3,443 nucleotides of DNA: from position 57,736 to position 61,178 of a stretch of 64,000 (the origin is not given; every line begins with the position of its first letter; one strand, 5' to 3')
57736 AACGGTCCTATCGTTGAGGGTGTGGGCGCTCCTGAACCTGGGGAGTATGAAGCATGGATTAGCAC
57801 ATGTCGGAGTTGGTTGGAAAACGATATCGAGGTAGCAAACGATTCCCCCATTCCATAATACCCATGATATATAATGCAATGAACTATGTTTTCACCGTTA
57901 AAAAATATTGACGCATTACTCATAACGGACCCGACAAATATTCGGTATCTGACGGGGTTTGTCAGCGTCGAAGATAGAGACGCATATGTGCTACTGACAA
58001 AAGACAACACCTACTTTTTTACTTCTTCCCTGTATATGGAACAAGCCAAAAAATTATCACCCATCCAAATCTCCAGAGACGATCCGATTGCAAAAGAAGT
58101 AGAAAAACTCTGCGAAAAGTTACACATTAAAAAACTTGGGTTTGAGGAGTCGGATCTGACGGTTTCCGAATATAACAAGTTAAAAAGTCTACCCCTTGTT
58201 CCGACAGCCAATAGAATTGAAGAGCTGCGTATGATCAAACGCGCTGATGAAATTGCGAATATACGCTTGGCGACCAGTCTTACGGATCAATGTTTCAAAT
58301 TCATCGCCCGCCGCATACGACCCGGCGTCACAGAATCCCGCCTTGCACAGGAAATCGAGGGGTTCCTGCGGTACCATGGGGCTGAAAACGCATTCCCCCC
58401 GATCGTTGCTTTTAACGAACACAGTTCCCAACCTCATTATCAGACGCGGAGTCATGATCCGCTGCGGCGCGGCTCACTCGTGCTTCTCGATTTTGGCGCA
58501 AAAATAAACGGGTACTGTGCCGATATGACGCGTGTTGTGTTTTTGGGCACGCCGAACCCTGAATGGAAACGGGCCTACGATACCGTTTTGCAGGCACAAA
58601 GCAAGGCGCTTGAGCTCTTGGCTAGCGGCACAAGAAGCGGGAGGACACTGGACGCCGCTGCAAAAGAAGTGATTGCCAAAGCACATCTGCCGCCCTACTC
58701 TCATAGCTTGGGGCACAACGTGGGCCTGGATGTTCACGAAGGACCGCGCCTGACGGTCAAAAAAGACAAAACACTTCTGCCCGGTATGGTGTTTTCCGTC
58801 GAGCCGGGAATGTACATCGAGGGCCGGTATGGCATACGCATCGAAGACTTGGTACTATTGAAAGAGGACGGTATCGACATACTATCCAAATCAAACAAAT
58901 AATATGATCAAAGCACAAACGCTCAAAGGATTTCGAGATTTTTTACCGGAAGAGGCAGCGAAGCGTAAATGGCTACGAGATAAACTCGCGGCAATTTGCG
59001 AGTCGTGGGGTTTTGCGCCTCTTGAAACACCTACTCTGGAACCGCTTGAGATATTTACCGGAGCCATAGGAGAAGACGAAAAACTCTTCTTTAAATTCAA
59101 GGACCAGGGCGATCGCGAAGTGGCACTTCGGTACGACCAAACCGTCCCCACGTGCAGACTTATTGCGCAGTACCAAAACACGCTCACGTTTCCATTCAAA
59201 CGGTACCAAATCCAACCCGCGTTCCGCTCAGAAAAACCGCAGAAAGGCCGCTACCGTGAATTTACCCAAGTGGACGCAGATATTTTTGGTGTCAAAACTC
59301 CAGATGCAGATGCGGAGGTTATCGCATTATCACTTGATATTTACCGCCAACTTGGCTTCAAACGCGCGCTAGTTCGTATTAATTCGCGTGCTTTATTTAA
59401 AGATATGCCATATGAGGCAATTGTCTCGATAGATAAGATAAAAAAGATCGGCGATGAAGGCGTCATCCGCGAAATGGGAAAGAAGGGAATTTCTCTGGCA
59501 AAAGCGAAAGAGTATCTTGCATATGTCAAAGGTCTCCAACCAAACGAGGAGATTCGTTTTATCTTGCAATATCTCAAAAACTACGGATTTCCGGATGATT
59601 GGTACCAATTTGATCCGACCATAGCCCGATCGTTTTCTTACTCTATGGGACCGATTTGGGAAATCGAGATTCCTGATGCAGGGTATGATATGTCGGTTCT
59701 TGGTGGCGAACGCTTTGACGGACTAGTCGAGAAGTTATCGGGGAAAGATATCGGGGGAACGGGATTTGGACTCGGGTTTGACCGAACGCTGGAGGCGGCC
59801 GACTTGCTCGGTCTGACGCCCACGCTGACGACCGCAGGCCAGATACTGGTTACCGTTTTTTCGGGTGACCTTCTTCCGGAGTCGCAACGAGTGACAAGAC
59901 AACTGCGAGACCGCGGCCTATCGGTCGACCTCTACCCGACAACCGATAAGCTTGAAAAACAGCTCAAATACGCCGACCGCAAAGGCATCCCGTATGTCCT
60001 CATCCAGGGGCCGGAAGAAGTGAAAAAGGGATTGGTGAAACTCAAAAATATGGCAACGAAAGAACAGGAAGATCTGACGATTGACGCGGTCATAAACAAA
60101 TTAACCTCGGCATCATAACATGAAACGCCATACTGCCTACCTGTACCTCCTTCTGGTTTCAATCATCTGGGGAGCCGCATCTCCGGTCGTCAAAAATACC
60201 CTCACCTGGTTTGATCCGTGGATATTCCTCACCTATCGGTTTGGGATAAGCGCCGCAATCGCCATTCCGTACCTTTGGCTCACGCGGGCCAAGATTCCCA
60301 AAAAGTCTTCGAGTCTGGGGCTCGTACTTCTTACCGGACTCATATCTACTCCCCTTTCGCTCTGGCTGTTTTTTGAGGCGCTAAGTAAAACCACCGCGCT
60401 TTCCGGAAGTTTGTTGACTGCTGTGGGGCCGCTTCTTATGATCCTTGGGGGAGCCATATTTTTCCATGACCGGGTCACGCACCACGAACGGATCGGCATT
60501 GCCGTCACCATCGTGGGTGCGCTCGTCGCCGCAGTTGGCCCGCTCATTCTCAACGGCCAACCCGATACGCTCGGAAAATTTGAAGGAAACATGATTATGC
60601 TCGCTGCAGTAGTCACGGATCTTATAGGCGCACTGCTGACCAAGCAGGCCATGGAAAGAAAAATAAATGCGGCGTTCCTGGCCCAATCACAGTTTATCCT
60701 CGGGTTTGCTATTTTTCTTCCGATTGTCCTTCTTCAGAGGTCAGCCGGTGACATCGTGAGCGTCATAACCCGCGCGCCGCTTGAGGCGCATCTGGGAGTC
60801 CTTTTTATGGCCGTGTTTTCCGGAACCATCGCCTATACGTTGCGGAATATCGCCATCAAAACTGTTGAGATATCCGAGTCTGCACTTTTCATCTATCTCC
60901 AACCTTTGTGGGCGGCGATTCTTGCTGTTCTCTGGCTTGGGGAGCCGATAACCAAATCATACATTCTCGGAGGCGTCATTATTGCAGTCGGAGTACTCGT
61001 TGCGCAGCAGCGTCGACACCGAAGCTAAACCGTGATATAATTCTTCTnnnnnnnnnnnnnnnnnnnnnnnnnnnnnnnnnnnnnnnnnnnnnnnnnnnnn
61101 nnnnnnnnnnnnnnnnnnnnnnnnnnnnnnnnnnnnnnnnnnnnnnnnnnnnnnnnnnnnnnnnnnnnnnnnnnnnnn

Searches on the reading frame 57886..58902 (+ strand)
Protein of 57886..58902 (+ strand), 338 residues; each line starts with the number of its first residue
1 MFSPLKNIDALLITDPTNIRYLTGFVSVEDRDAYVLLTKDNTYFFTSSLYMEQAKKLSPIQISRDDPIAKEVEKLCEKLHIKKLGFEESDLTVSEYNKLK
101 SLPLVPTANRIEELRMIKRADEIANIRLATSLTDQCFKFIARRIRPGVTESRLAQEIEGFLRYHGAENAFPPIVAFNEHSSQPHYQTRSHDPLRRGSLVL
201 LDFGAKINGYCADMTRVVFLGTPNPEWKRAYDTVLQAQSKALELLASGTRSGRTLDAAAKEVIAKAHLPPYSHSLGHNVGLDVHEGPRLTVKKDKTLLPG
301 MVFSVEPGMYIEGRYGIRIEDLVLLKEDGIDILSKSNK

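Call 91: search_protein_families(library=pfam, proteins=[window:57886-58902:+], max_evalue=0.001)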
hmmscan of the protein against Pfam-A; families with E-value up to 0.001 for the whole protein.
window:57886-58902:+ (338 aa): 2 families
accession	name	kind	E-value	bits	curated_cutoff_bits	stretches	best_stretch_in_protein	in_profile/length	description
PF00557.29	Peptidase_M24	-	4.3e-62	210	23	1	125-327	2-208/208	Metallopeptidase family M24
PF01321.24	Creatinase_N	-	8.3e-20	72.1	22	1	6-117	12-128/128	Creatinase/Prolidase N-terminal domain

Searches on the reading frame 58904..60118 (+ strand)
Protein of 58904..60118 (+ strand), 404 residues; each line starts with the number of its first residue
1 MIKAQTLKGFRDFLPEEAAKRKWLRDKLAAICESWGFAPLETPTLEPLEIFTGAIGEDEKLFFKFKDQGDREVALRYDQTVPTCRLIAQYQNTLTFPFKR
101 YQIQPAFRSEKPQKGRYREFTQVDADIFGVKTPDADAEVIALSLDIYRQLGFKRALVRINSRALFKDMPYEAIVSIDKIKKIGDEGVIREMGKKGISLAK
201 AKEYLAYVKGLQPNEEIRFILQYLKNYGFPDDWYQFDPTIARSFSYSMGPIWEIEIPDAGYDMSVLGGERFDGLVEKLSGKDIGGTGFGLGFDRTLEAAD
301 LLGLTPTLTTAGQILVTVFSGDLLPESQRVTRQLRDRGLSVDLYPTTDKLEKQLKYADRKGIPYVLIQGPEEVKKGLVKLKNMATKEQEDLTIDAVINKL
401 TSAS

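Call 91: search_protein_families(library=pfam, proteins=[window:58904-60118:+], max_evalue=0.001)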
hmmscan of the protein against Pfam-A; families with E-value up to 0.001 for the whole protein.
window:58904-60118:+ (404 aa): 4 families
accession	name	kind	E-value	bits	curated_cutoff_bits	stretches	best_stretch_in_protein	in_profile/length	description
PF13393.11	tRNA-synt_His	-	4.2e-35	121.9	25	2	9-168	1-159/308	Histidyl-tRNA synthetase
PF03129.25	HGTP_anticodon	-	1.6e-19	70.3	21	1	313-401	1-92/94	Anticodon binding domain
PF00587.30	tRNA-synt_2b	-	2.7e-15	57.3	29.3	1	63-186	1-132/179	tRNA synthetase class II core domain (G, H, P, S and T)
PF00152.25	tRNA-synt_2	-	0.00016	21.3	25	1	99-176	93-168/308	tRNA synthetases class II (D, K and N)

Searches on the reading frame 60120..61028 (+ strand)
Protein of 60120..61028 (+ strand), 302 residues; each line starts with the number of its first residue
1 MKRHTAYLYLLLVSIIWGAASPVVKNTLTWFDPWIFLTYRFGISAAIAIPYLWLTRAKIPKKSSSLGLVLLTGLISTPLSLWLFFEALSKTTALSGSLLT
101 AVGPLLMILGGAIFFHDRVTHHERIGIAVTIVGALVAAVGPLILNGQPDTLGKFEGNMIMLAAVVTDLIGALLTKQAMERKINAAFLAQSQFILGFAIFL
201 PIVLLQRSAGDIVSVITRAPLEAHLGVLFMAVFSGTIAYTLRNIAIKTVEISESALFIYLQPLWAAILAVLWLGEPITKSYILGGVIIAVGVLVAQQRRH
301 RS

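Call 91: search_protein_families(library=pfam, proteins=[window:60120-61028:+], max_evalue=0.001)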
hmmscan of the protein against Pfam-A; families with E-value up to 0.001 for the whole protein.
window:60120-61028:+ (302 aa): 2 families
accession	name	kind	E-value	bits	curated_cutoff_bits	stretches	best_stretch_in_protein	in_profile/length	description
PF00892.27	EamA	-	4.9e-37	127.7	28.2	2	6-137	3-133/135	EamA-like transporter family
PF03151.22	TPT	-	1.4e-06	28.4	30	0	85-135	238-288/291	Triose-phosphate Transporter family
